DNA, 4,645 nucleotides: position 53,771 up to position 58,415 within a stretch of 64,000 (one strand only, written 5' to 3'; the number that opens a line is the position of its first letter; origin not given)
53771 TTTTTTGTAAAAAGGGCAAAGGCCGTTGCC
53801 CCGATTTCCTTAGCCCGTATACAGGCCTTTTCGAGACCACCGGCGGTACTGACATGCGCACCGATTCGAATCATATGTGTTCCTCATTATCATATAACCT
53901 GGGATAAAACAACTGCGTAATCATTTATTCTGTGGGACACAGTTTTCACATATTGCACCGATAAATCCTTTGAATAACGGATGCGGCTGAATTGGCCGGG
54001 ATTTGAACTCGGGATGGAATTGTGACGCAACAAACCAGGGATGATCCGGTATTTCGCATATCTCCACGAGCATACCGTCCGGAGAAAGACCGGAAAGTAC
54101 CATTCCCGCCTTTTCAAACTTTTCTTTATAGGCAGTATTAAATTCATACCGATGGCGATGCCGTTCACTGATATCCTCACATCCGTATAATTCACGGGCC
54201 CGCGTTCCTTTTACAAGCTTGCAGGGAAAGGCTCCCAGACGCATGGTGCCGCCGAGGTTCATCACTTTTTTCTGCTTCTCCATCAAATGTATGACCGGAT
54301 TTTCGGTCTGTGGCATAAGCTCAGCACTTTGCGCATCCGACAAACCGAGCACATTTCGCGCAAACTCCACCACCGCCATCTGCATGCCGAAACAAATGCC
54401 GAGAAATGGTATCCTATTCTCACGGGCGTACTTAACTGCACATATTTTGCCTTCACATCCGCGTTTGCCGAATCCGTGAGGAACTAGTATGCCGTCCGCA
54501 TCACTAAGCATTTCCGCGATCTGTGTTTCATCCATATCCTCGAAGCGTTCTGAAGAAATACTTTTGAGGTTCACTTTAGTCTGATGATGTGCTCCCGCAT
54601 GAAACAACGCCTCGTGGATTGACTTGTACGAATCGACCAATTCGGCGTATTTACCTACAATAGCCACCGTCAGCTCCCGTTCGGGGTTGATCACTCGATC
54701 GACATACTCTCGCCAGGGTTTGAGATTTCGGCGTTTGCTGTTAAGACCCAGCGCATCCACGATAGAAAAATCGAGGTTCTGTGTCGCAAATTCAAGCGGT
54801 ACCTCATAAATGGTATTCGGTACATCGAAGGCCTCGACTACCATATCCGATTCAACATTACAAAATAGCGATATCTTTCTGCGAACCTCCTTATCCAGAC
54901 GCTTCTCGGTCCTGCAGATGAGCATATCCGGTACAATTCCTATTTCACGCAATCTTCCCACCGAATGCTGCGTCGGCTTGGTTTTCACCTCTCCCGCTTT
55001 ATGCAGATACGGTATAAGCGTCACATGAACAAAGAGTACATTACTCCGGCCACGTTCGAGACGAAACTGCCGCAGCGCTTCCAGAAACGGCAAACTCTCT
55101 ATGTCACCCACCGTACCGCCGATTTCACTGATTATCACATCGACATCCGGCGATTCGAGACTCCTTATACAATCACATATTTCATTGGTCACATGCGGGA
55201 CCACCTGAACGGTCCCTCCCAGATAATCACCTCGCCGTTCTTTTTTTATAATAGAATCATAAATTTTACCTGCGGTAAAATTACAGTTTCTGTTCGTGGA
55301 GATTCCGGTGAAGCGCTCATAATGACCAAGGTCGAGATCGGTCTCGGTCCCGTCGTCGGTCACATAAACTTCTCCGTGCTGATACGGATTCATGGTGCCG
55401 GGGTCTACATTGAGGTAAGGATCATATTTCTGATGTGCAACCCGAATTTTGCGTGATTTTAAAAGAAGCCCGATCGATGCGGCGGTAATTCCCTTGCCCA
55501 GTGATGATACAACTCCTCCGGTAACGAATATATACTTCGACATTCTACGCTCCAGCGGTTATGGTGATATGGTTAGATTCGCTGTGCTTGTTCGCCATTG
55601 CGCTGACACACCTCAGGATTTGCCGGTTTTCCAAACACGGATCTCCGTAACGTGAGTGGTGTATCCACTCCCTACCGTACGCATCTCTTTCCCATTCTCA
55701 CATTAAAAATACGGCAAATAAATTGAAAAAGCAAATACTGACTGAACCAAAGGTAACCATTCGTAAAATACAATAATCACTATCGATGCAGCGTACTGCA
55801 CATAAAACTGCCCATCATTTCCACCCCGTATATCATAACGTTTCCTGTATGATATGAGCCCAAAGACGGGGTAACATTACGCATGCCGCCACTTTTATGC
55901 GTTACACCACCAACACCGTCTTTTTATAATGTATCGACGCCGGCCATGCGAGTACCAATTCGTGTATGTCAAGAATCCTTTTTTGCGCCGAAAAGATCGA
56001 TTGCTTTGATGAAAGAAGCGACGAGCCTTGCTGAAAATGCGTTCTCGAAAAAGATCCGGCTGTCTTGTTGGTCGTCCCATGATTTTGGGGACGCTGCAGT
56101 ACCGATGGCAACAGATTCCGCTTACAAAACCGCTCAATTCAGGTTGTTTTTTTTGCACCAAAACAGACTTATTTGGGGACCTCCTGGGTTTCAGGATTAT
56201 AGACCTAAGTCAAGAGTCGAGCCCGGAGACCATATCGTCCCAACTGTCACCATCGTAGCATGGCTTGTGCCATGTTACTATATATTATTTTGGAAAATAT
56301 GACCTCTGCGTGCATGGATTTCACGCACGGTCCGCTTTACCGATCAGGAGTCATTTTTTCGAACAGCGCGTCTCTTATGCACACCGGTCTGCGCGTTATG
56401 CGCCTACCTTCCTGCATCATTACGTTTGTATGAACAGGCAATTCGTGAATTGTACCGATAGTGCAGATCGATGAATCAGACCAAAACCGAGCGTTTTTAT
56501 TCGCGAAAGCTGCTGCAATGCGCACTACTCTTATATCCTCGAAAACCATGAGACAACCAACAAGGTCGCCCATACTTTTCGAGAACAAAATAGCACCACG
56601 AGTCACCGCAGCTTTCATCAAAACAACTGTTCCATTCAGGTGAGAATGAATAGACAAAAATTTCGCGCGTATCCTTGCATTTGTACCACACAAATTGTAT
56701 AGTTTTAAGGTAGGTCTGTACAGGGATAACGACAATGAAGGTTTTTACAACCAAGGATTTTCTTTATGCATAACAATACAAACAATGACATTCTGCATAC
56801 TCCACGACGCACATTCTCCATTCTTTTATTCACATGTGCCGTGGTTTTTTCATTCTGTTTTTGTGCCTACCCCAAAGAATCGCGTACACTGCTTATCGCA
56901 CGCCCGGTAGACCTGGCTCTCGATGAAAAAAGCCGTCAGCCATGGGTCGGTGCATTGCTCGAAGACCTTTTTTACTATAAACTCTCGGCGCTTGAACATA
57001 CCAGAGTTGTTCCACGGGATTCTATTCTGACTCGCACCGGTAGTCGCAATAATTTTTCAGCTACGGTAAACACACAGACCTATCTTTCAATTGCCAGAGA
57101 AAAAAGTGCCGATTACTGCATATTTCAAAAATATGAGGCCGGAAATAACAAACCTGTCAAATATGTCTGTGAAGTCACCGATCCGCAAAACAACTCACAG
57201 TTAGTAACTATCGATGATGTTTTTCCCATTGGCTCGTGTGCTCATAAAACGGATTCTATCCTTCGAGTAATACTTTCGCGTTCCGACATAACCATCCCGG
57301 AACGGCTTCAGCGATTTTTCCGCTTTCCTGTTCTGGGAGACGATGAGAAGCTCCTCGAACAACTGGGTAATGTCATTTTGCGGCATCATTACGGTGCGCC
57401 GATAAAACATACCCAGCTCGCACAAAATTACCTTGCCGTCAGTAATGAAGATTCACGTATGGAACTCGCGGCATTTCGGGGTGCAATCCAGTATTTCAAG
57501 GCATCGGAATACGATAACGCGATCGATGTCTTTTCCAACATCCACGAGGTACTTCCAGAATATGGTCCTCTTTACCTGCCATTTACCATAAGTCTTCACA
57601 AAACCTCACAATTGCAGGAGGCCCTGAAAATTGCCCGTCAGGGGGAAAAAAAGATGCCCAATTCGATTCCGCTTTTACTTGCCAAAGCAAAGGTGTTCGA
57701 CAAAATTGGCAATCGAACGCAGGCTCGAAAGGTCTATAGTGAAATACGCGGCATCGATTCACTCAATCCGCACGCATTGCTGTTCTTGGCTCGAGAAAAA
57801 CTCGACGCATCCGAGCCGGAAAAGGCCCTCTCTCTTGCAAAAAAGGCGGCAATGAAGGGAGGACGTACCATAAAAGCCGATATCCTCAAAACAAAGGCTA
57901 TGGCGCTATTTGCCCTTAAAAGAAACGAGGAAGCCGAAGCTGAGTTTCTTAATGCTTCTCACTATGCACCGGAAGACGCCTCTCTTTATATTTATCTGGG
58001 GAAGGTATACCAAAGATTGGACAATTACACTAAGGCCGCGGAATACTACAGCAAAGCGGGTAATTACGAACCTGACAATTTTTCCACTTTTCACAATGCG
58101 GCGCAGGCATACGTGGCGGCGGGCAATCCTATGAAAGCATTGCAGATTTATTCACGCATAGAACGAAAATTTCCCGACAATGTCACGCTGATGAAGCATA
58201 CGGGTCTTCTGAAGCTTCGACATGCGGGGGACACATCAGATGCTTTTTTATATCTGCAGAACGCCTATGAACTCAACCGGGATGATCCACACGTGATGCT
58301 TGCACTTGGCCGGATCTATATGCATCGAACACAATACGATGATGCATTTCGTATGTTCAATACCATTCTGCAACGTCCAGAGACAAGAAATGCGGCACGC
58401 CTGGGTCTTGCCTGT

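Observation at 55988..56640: Two convergent copies of a conserved ~160-nt element in a 1.2-kb gene-free gap, part of a family of 4 to 6 members in this window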

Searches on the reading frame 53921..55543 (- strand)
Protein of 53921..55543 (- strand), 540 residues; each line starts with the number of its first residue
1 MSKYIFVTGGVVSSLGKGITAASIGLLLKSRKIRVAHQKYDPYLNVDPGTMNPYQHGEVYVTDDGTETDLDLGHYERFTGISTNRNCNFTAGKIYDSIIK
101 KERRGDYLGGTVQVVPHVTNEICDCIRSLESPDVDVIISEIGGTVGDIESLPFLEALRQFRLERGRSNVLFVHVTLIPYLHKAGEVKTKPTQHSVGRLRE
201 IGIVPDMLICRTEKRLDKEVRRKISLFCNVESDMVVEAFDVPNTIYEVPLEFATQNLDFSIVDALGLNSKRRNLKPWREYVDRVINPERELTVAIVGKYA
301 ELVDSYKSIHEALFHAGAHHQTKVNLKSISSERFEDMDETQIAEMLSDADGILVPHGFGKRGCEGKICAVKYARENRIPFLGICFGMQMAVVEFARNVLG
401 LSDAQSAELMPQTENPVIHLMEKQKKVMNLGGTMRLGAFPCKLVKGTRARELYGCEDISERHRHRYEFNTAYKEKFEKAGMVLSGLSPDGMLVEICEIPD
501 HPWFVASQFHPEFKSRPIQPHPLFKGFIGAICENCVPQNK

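Call 7: find_encoding_contigs(protein=window:53921-55543:-, flank=3000, max_places=4)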
Protein window:53921-55543:- (540 aa): no gene with exactly this product is on record in the collection.

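Call 11: search_protein_families(library=pfam, proteins=[window:53921-55543:-])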
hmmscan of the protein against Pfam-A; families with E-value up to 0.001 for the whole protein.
window:53921-55543:- (540 aa): 3 families
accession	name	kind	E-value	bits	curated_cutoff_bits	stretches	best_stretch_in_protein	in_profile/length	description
PF06418.20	CTP_synth_N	-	3.3e-122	407.4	26.1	1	3-267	1-265/265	CTP synthase N-terminus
PF00117.34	GATase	-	3e-39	135.1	22.8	1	302-528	2-188/190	Glutamine amidotransferase class-I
PF07722.19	Peptidase_C26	-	7.1e-06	26.4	20.5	1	370-512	98-219/219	Peptidase C26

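Call 17: find_homologous_proteins(query=window:53921-55543:-, max_evalue=1e-100)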
Query window:53921-55543:- (540 aa): 8000 proteins with E <= 1e-100 among 8000 candidates; the best 120 are listed.
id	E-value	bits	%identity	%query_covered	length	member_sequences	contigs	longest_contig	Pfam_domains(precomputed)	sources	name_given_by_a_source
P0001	0.0e+0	1249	100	100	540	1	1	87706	PF07722.20,PF06418.21,PF00117.35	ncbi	-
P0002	0.0e+0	1063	86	98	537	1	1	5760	PF07722.20,PF06418.21,PF00117.35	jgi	jgi:CTP synthase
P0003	1.3e-280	950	77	99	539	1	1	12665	PF07722.20,PF06418.21,PF00117.35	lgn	-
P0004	5.2e-276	935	76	98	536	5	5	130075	PF07722.20,PF06418.21,PF00117.35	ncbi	-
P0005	1.3e-275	933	74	100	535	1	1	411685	PF07722.20,PF06418.21,PF00117.35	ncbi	-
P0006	8.8e-273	924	72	100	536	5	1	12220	PF07722.20,PF06418.21,PF00117.35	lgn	-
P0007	1.5e-272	923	74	98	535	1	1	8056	PF07722.20,PF06418.21,PF00117.35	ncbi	-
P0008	1.6e-272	923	74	98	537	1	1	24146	PF07722.20,PF06418.21,PF00117.35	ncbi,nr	ncbi:MAG: CTP synthase [Chitinispirillaceae bacterium]|nr:CTP synthase [Chitinispirillaceae bacteriu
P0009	2.3e-272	923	75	100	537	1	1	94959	PF07722.20,PF06418.21,PF00117.35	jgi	jgi:CTP synthase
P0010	2.4e-272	923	74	98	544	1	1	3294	PF07722.20,PF06418.21,PF00117.35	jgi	jgi:CTP synthase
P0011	5.3e-272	921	75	98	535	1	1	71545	PF07722.20,PF06418.21,PF00117.35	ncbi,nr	ncbi:MAG: CTP synthase [Chitinivibrionales bacterium]|nr:CTP synthase [Chitinivibrionales bacterium]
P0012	5.3e-272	921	72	98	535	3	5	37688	PF07722.20,PF06418.21,PF00117.35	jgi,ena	jgi:CTP synthase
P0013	5.4e-272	921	74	98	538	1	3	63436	PF07722.20,PF06418.21,PF00117.35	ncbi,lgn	ncbi:MAG: CTP synthase [Fibrobacterota bacterium]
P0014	9.6e-272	921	74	98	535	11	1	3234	PF07722.20,PF06418.21,PF00117.35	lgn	-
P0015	1.1e-271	920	74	98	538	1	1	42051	PF07722.20,PF06418.21,PF00117.35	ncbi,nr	ncbi:MAG: CTP synthase [Chitinivibrionales bacterium]|nr:CTP synthase [Chitinivibrionales bacterium]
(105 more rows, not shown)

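Call 18: find_encoding_contigs(protein=P0001, flank=10000, max_places=3)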
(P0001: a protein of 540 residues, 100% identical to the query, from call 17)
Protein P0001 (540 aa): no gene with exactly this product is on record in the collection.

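Call 19: find_encoding_contigs(protein=P0002, flank=10000, max_places=3)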
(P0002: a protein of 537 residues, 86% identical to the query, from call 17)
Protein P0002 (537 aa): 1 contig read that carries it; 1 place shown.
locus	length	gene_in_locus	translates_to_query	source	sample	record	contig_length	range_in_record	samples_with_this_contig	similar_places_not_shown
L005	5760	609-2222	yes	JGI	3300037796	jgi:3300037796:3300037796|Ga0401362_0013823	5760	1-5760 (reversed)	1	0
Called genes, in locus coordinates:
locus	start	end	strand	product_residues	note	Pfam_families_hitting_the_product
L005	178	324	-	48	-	-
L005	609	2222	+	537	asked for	PF06418:CTP_synth_N, PF00117:GATase, PF07722:Peptidase_C26 (faint)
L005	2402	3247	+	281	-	PF01261:AP_endonuc_2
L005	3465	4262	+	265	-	-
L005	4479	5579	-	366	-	PF20511:PMI_typeI_cat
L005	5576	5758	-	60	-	?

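Call 33: find_encoding_contigs(protein=P0003, flank=10000, max_places=2)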
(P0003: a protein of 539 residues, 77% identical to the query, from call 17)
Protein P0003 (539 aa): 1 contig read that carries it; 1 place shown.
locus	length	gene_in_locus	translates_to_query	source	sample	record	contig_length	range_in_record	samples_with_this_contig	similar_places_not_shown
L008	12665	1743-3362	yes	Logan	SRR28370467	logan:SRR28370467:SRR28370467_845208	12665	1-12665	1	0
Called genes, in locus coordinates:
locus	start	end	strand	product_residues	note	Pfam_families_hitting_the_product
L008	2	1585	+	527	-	?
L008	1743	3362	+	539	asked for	PF06418:CTP_synth_N, PF00117:GATase, PF07722:Peptidase_C26 (weak)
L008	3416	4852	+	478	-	PF13522:GATase_6, PF13537:GATase_7, PF00156:Pribosyltran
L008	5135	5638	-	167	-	PF01842:ACT, PF22629:ACT_AHAS_ss, PF13710:ACT_5, PF10369:ALS_ss_C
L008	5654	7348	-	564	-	PF02776:TPP_enzyme_N, PF01855:POR_N (faint), PF00205:TPP_enzyme_M, PF02775:TPP_enzyme_C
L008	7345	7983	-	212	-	PF00694:Aconitase_C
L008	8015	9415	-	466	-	PF00330:Aconitase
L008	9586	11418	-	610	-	PF00664:ABC_membrane, PF00005:ABC_tran, PF02463:SMC_N (faint)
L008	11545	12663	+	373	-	?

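Call 34: find_encoding_contigs(protein=P0004, flank=10000, max_places=2)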
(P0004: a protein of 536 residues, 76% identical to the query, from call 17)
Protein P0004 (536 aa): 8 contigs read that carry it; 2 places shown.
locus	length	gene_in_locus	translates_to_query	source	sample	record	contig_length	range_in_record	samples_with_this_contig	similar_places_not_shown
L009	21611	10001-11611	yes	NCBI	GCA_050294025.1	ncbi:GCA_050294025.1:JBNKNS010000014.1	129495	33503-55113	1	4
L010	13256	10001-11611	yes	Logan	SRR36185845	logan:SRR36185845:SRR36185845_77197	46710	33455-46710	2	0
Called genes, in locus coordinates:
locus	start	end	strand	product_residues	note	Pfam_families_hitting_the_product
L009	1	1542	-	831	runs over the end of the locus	PF00989:PAS, PF08448:PAS_4, PF13188:PAS_8 (weak), PF13426:PAS_9, PF00512:HisKA (weak), PF02518:HATPase_c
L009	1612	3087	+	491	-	PF02310:B12-binding (weak), PF04055:Radical_SAM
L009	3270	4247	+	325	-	-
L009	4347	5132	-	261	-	PF03692:CxxCxxCC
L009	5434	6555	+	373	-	PF00988:CPSase_sm_chain, PF00117:GATase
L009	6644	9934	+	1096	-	PF25596:CPSase_L_D1, PF02786:CPSase_L_D2, PF02787:CPSase_L_D3, PF25596:CPSase_L_D1, PF02222:ATP-grasp, PF02655:ATP-grasp_3 (weak), PF02786:CPSase_L_D2, PF02142:MGS, +3 more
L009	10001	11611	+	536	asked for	PF06418:CTP_synth_N, PF00117:GATase, PF07722:Peptidase_C26 (weak)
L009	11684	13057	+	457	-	PF13522:GATase_6, PF13537:GATase_7, PF00156:Pribosyltran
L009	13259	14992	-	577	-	-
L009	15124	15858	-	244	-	PF00149:Metallophos, PF12850:Metallophos_2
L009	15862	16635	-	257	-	PF16697:Yop-YscD_cpl, PF00498:FHA, PF16697:Yop-YscD_cpl (weak)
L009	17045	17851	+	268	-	-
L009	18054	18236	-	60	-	-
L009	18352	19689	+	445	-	-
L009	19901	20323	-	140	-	PF01850:PIN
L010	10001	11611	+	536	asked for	PF06418:CTP_synth_N, PF00117:GATase, PF07722:Peptidase_C26 (weak)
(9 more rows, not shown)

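Call 74: find_encoding_contigs(protein=P0005, flank=10000, max_places=1)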
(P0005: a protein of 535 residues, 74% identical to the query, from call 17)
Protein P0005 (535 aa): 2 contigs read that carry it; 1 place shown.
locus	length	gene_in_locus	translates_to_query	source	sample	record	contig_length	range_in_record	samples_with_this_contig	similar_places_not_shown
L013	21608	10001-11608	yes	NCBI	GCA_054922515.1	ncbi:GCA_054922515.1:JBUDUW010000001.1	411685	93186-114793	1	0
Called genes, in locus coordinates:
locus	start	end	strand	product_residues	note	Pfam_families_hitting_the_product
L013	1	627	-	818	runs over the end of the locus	PF00884:Sulfatase, PF01663:Phosphodiest, PF16347:SGSH_C (weak)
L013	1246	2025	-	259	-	PF03747:ADP_ribosyl_GH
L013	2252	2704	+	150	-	-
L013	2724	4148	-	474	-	PF14691:Fer4_20, PF01262:AlaDh_PNT_C (faint), PF00890:FAD_binding_2 (weak), PF01494:FAD_binding_3 (weak), PF01946:Thi4 (weak), PF07992:Pyr_redox_2, PF13450:NAD_binding_8, PF00070:Pyr_redox (weak), +3 more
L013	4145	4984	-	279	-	PF00175:NAD_binding_1 (weak), PF10418:DHODB_Fe-S_bind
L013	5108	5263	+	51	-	-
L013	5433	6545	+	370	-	PF00988:CPSase_sm_chain, PF00117:GATase, PF07722:Peptidase_C26 (faint)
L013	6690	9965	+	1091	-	PF25596:CPSase_L_D1, PF02786:CPSase_L_D2, PF02787:CPSase_L_D3, PF25596:CPSase_L_D1, PF02222:ATP-grasp, PF02786:CPSase_L_D2, PF15632:ATPgrasp_Ter (weak), PF02142:MGS, +4 more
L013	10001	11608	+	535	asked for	PF06418:CTP_synth_N, PF00117:GATase, PF07722:Peptidase_C26 (weak)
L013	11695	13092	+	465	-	PF13522:GATase_6, PF13537:GATase_7, PF00156:Pribosyltran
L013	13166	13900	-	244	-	PF00149:Metallophos, PF12850:Metallophos_2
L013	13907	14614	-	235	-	PF16697:Yop-YscD_cpl, PF00498:FHA, PF16697:Yop-YscD_cpl (weak), PF00498:FHA (weak)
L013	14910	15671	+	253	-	-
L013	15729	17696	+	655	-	-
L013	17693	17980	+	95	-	PF01312:Bac_export_2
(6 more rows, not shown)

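Call 75: find_encoding_contigs(protein=P0009, flank=10000, max_places=1)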
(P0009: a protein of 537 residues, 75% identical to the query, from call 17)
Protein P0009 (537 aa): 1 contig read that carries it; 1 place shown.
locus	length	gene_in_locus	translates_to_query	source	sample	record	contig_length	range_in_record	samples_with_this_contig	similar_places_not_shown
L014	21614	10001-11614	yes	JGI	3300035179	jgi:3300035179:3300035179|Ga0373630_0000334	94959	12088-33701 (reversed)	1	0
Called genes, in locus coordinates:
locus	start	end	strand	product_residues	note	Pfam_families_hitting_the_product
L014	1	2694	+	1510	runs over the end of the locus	PF00310:GATase_2, PF04898:Glu_syn_central, PF01645:Glu_synthase, PF01493:GXGXG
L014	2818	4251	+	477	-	PF14691:Fer4_20, PF00890:FAD_binding_2 (weak), PF01266:DAO (weak), PF03486:HI0933_like (weak), PF07992:Pyr_redox_2, PF12831:FAD_oxidored (weak), PF13450:NAD_binding_8, PF01593:Amino_oxidase (weak), +2 more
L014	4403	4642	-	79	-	-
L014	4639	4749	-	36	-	-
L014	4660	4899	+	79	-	PF07927:HicA_toxin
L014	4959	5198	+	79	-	-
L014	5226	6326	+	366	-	PF00988:CPSase_sm_chain, PF00117:GATase, PF07722:Peptidase_C26 (faint)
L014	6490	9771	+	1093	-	PF25596:CPSase_L_D1, PF02786:CPSase_L_D2, PF02787:CPSase_L_D3, PF25596:CPSase_L_D1, PF02222:ATP-grasp, PF02786:CPSase_L_D2, PF15632:ATPgrasp_Ter (weak), PF02142:MGS, +3 more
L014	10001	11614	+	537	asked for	PF06418:CTP_synth_N, PF00117:GATase, PF07722:Peptidase_C26 (weak)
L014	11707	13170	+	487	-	PF13522:GATase_6, PF13537:GATase_7, PF00156:Pribosyltran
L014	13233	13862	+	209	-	PF00383:dCMP_cyt_deam_1, PF14437:MafB19-deam (weak)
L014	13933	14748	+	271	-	-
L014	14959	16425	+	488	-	-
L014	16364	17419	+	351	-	-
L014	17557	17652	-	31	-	-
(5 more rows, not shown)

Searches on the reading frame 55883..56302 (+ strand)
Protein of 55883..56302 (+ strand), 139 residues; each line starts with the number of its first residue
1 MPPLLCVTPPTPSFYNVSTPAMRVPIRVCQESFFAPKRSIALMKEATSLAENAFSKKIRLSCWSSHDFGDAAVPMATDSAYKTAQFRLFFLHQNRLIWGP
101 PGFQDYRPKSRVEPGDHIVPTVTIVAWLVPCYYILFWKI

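Call 81: search_protein_families(library=pfam, max_evalue=0.1, proteins=[window:55883-56302:+])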
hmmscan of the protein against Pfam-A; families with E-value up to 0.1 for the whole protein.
window:55883-56302:+ (139 aa): 0 families

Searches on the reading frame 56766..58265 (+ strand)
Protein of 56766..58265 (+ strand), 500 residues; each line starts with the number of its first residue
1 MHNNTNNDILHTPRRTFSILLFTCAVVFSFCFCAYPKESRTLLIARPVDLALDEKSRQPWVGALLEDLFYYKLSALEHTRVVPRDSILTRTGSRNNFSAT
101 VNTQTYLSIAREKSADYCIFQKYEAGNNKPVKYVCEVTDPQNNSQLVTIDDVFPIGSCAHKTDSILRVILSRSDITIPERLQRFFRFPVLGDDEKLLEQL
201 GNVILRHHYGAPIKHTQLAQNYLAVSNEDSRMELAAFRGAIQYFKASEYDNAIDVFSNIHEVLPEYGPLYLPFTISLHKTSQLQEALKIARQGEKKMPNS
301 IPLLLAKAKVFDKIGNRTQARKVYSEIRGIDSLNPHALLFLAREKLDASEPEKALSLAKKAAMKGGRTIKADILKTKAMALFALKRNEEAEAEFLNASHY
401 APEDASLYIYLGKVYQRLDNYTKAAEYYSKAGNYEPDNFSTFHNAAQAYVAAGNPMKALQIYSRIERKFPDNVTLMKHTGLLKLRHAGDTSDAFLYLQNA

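Call 43: find_homologous_proteins(query=window:56766-58265:+, max_evalue=1e-20)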
Query window:56766-58265:+: 8000 candidates shared short words with the query, none scored E <= 1e-20.
